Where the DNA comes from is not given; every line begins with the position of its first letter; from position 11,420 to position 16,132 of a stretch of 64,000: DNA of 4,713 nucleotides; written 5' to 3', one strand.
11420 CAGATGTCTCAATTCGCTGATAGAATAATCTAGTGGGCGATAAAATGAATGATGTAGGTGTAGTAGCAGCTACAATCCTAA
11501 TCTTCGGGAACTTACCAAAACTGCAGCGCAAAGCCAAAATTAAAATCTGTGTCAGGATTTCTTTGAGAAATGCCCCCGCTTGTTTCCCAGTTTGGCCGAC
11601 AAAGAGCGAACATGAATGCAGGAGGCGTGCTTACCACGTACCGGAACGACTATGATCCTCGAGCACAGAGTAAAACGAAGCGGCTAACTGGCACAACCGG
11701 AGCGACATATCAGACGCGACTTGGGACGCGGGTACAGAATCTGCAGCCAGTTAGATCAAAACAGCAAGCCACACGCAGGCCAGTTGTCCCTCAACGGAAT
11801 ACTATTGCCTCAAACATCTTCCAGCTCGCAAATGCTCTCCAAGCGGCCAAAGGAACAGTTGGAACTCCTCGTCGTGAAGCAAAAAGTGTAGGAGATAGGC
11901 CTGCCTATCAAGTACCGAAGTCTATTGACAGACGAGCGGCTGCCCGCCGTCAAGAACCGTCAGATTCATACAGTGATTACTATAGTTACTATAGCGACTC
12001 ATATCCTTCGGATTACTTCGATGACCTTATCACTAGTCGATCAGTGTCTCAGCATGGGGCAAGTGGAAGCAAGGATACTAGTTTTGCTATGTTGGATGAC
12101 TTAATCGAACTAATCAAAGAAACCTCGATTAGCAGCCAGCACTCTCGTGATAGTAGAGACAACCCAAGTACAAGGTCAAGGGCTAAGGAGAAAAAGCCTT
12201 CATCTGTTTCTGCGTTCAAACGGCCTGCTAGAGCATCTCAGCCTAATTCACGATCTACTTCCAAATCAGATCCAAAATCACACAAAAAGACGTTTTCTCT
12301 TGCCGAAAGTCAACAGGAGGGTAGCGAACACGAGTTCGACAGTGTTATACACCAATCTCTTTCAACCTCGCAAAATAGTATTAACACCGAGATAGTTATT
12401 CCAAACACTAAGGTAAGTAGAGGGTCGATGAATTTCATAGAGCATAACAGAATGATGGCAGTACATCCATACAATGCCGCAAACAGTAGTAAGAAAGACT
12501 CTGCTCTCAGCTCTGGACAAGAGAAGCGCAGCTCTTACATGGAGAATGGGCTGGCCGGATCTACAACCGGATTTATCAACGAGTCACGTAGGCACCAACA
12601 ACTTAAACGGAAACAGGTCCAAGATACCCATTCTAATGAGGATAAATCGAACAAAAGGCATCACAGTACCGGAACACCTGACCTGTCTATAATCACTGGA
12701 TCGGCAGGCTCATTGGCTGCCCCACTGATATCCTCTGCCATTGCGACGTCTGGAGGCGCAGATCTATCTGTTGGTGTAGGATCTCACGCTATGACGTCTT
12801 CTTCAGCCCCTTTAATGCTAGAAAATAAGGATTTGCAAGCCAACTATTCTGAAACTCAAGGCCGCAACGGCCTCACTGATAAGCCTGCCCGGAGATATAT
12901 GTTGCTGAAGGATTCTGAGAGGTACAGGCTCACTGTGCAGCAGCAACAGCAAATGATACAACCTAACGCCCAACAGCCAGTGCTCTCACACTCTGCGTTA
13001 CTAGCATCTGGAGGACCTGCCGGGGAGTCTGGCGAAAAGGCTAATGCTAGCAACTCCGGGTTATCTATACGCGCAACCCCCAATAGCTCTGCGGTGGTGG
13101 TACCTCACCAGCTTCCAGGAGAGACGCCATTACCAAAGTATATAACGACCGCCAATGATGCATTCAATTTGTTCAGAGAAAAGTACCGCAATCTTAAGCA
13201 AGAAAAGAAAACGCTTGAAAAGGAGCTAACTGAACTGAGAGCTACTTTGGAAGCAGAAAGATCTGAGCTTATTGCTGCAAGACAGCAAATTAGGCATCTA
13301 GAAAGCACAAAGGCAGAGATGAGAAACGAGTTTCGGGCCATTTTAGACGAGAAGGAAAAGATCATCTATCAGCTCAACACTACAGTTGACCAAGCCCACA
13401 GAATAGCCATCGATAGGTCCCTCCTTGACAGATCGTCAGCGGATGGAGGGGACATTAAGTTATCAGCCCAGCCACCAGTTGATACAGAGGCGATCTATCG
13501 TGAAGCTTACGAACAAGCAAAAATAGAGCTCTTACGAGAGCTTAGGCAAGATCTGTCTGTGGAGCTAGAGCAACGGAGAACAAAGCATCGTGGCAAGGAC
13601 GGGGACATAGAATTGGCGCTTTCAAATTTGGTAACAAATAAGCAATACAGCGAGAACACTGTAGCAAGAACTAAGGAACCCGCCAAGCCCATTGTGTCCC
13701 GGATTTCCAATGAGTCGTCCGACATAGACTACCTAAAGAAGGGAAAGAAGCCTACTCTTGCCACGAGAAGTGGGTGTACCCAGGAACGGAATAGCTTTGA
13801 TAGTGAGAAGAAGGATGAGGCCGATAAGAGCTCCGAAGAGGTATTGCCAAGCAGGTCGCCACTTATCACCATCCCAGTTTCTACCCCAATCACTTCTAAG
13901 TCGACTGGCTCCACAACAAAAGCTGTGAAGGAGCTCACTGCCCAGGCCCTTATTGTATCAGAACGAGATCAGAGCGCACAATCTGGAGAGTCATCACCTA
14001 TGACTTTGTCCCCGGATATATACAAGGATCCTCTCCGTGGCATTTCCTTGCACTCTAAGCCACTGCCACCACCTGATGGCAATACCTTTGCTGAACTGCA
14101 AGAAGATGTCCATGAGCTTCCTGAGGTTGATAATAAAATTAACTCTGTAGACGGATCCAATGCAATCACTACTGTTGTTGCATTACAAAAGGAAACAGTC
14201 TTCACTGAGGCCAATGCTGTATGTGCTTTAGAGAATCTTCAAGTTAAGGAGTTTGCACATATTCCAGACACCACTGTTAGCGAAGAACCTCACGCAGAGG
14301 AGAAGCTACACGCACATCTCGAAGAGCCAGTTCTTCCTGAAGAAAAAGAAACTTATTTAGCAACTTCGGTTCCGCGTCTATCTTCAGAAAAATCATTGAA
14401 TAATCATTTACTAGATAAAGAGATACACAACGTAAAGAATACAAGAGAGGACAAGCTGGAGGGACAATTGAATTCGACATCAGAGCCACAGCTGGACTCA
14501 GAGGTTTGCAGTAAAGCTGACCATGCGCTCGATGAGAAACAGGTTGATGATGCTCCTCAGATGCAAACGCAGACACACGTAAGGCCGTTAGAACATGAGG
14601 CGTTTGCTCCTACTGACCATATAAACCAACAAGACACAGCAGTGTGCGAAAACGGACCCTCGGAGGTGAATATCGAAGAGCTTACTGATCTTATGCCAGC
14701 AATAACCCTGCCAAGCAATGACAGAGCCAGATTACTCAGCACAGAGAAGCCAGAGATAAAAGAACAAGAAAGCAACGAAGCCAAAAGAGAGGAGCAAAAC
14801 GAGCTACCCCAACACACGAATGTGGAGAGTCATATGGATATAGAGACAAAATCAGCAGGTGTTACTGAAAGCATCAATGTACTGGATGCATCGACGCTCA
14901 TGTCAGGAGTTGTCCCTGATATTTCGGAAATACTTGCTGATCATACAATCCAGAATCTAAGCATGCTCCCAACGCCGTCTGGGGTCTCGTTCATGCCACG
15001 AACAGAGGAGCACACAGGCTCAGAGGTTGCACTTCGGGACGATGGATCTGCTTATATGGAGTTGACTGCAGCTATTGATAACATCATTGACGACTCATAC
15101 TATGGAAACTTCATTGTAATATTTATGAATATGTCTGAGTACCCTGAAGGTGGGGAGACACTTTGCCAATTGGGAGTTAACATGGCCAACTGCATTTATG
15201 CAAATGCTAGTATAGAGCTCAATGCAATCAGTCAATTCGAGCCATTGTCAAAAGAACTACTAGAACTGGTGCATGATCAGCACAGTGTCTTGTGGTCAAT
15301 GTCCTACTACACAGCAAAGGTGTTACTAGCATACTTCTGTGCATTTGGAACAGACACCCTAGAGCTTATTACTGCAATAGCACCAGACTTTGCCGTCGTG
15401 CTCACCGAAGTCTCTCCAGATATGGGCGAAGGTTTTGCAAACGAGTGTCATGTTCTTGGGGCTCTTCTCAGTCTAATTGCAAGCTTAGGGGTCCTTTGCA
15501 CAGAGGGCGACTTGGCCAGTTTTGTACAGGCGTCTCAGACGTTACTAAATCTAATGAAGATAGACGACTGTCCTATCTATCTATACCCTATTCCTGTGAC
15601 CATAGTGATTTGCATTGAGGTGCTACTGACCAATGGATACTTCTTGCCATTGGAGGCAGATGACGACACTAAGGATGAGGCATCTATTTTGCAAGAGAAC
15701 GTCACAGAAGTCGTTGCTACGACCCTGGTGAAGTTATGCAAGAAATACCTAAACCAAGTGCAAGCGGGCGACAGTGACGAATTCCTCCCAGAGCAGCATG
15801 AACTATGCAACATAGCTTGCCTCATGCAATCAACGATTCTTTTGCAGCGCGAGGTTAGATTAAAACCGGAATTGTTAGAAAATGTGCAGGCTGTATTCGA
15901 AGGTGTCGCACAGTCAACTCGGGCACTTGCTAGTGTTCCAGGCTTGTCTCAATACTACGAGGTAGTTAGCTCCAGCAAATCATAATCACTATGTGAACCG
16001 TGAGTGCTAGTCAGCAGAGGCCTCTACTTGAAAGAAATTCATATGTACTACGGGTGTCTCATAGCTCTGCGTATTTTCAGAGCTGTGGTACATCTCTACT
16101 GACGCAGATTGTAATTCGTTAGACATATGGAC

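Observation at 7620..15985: Tandem pair of giant paralogous genes sharing a conserved ~300-aa C-terminal domain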

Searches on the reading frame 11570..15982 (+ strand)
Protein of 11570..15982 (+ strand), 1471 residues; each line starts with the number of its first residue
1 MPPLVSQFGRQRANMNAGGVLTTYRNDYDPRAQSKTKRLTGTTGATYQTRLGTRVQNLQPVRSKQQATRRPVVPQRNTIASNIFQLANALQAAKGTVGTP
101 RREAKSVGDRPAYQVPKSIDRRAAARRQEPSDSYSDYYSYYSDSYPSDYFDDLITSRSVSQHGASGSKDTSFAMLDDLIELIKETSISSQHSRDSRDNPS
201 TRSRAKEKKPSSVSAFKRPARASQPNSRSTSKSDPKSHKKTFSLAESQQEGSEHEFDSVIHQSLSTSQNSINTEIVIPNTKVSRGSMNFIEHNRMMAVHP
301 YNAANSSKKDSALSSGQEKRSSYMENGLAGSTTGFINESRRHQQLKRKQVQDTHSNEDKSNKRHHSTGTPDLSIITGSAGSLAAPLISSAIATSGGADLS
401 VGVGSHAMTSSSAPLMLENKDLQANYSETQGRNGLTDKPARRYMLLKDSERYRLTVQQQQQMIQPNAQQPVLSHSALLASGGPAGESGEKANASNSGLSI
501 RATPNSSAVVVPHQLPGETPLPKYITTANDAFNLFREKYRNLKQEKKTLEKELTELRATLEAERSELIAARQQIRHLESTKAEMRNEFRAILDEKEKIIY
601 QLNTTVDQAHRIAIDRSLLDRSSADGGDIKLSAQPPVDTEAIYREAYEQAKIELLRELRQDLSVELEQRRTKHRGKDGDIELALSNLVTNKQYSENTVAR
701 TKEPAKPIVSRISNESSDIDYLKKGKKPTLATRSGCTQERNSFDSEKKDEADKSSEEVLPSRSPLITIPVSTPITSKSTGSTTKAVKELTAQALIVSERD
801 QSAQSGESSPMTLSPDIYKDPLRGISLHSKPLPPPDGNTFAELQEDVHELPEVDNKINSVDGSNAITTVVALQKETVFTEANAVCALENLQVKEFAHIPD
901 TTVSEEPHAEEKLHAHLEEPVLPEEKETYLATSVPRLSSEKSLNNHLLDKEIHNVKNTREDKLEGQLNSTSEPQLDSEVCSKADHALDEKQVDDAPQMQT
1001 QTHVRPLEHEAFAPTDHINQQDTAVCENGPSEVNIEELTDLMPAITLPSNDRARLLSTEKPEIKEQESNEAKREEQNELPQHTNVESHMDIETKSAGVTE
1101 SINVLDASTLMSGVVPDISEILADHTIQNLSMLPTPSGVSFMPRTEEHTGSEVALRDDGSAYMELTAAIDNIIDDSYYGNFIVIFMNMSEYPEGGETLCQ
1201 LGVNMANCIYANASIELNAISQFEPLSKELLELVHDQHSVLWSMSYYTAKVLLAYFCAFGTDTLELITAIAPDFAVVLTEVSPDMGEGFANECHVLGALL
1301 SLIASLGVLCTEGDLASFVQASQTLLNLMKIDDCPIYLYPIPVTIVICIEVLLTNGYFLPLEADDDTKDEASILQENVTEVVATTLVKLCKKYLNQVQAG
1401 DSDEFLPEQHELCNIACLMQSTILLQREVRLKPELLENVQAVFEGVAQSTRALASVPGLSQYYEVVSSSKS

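Call 4: search_protein_families(library=pfam, proteins=[window:11570-15982:+], max_evalue=0.1)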
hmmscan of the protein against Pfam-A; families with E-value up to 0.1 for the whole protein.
window:11570-15982:+ (1471 aa): 3 families
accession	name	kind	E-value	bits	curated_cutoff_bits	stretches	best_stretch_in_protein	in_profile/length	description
PF08581.15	Tup_N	-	0.02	15.6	28.7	0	529-588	3-62/77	Tup N-terminal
PF02183.23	HALZ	-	0.05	14.2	28.1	0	538-560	20-42/43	Homeobox associated leucine zipper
PF11932.13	DUF3450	-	0.056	13.2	32.6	0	536-601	50-115/241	Protein of unknown function (DUF3450)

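Call 6: find_homologous_proteins(query=window:11570-15982:+)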
Query window:11570-15982:+ (1471 aa): 5 proteins with E <= 0.001 among 8000 candidates.
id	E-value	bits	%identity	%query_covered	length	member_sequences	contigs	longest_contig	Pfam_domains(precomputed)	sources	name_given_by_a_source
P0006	0.0e+0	3179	99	99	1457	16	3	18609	-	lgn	-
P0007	0.0e+0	2740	86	100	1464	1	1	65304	-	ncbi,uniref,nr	ncbi:Hypothetical protein GLP15_36 [Giardia lamblia P15]|uniref:Uncharacterized protein n=1 Tax=Giar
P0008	0.0e+0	2360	76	99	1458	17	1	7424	-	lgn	-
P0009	0.0e+0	2258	72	99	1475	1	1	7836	-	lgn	-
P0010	0.0e+0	2113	69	100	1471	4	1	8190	-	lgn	-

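Call 66: search_solved_structures(query=A4, max_evalue=1)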
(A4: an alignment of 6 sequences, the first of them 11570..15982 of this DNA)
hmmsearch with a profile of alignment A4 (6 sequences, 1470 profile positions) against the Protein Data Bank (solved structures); distinct sequences matched with E-value up to 1: 1.
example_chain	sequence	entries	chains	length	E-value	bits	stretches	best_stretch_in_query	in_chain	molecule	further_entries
5zur_A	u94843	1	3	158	0.08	13.8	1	554-620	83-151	Bacterioferritin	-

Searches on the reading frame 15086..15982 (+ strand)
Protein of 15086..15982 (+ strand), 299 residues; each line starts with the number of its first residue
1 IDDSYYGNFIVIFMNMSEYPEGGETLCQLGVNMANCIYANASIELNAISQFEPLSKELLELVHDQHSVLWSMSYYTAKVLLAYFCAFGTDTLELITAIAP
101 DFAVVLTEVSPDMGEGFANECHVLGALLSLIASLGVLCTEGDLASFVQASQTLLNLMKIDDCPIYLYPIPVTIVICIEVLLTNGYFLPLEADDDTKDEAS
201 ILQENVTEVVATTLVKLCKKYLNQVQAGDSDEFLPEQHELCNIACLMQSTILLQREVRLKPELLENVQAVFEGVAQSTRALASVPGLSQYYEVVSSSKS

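Call 28: find_homologous_proteins(query=A2, max_evalue=0.01)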
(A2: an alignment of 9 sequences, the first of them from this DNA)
Query A2 (9 sequences): 4796 candidates shared short words with the query, none scored E <= 0.01.

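Call 39: predict_structure(alignment_id=A2)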
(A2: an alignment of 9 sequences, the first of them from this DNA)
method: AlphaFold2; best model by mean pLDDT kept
length: 299 residues; sequences in the alignment: 9
mean_pLDDT: 89.0   pTM: 0.90
mean pLDDT of the five models: 89.0, 88.6, 87.2, 86.2, 84.2
residues with pLDDT >= 90: 199; 70-90: 77; 50-70: 20; < 50: 3
segments of 3 or more residues with pLDDT < 50: 297-299
pLDDT, mean of each block of 10 residues (from residue 1): 80 81 90 95 91 97 93 95 97 96 94 86 96 95 93 87 88 97 88 76 93 95 78 82 95 93 96 90 81 52
secondary structure, 60 per line:
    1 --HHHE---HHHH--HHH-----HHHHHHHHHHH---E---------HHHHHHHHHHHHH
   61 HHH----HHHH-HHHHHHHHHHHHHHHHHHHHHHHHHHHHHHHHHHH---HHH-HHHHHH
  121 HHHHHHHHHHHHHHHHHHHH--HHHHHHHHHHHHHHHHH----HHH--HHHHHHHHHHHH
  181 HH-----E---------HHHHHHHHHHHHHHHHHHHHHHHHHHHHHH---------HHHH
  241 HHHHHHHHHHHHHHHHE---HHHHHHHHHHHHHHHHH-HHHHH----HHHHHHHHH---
elements in order: H10-13 H24-34 H48-63 H68-71 H73-107 H115-140 H143-159 H169-182 H198-227 H237-256 H261-277 H279-283 H288-296

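Call 49: search_protein_families(library=pfam, alignment_id=A2, max_evalue=1)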
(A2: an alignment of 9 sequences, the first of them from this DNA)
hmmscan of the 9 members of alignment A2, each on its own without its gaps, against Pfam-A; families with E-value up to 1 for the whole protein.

A. member 1, seq(299 aa): 0 families

B. families by the number of members that match (of 9 scanned): 3 families
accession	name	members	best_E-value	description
PF00520.37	Ion_trans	1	0.015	Ion transport protein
PF10778.14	DehI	1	0.031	Halocarboxylic acid dehydrogenase DehI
PF03843.18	Slp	1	0.16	Outer membrane lipoprotein Slp family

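Call 51: fold_search(model_id=the predicted structure, library=pdb)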
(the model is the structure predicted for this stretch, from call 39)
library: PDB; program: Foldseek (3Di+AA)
matches with E <= 10: 314; with E <= 0.001: 0
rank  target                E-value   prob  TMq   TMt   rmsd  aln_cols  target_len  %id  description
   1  5cwq                  1.5e-01  0.60  0.23  0.27  18.4       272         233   13  Crystal structure of de novo designed helical repeat protein DHR81 (released 2015-12-16)
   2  9dze_K                1.6e-01  0.63  0.24  0.23  17.3       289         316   12  Computationally Designed Bifaceted Protein Nanomaterial pD5-14 (released 2024-10-30)
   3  8g9k_A                1.8e-01  0.82  0.26  0.34  11.3       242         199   13  Geometrically programmable nanomaterial construction using regularized protein building blocks (released 2024-03-13)
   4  9qpq_I                1.8e-01  0.35  0.20  0.19  18.0       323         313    8  The structure of the COPI leaf bound to GOLPH3 (released 2025-10-22)
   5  9dze_a                2.2e-01  0.85  0.31  0.32  14.2       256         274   12  Computationally Designed Bifaceted Protein Nanomaterial pD5-14 (released 2024-10-30)
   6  6ded_A                2.4e-01  0.54  0.28  0.26  13.7       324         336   14  Crystal structure of the C-terminal ARM domain of Homo sapiens SPIN90 (SH3-protein interacting with Nck), residues 351 (released 2018-10-24)
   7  3axj_B                2.5e-01  0.30  0.19  0.23  18.4       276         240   12  High resolution crystal structure of C3PO (released 2011-04-20)
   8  7rdr_A                2.7e-01  0.75  0.33  0.25  12.5       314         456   15  Circular tandem repeat protein with novel repeat topology and enhanced subunit contact surfaces (released 2021-09-01)
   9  5cwn                  2.7e-01  0.60  0.26  0.34  12.2       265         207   14  Crystal structure of de novo designed helical repeat protein DHR71 (released 2015-12-16)
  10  3qml_C                3.4e-01  0.15  0.18  0.19  17.2       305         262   13  The structural analysis of Sil1-Bip complex reveals the mechanism for Sil1 to function as a novel nucleotide exchange  (released 2011-06-29)
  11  9dze_A                3.8e-01  0.25  0.19  0.18  18.9       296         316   12  Computationally Designed Bifaceted Protein Nanomaterial pD5-14 (released 2024-10-30)
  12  6e9t_A                4.0e-01  0.90  0.38  0.47   8.2       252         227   15  DHF58 filament (released 2018-11-21)
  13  9l4d_C                4.0e-01  0.20  0.22  0.20  16.6       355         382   12  ATR-ATRIP bound with RP-3500 (released 2025-05-21)
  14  8e0o_B                4.2e-01  0.69  0.28  0.37  15.4       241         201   16  Heterotrimeric variant of tcTRP9, hetBGL03-15-18 (released 2023-04-12)
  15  6npw_C                4.3e-01  0.44  0.28  0.27  11.2       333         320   12  SSu72/Sympk in complex with Ser2/Ser5 phosphorylated peptide (released 2019-04-24)
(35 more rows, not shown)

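Call 67: search_solved_structures(query=A2, max_evalue=10)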
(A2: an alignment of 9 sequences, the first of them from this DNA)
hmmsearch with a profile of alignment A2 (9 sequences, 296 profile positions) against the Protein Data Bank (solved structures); distinct sequences matched with E-value up to 10: 6.
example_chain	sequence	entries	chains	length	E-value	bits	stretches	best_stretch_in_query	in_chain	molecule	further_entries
9r1o_A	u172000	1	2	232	0.006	18.9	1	243-290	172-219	sc-apCC-6-DPH-NR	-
2q2r_A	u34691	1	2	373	0.74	12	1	136-206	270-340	Glucokinase 1, putative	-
8stx_A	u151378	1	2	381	1.5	11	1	136-201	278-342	Glucokinase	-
7s2n_A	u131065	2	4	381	1.7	10.8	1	136-199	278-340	Glucokinase 1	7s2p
5brd_A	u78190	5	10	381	1.8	10.8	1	136-199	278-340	Glucokinase 1, putative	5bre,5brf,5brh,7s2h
6egc_A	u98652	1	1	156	6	9.1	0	261-295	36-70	SC_2L4HC2_23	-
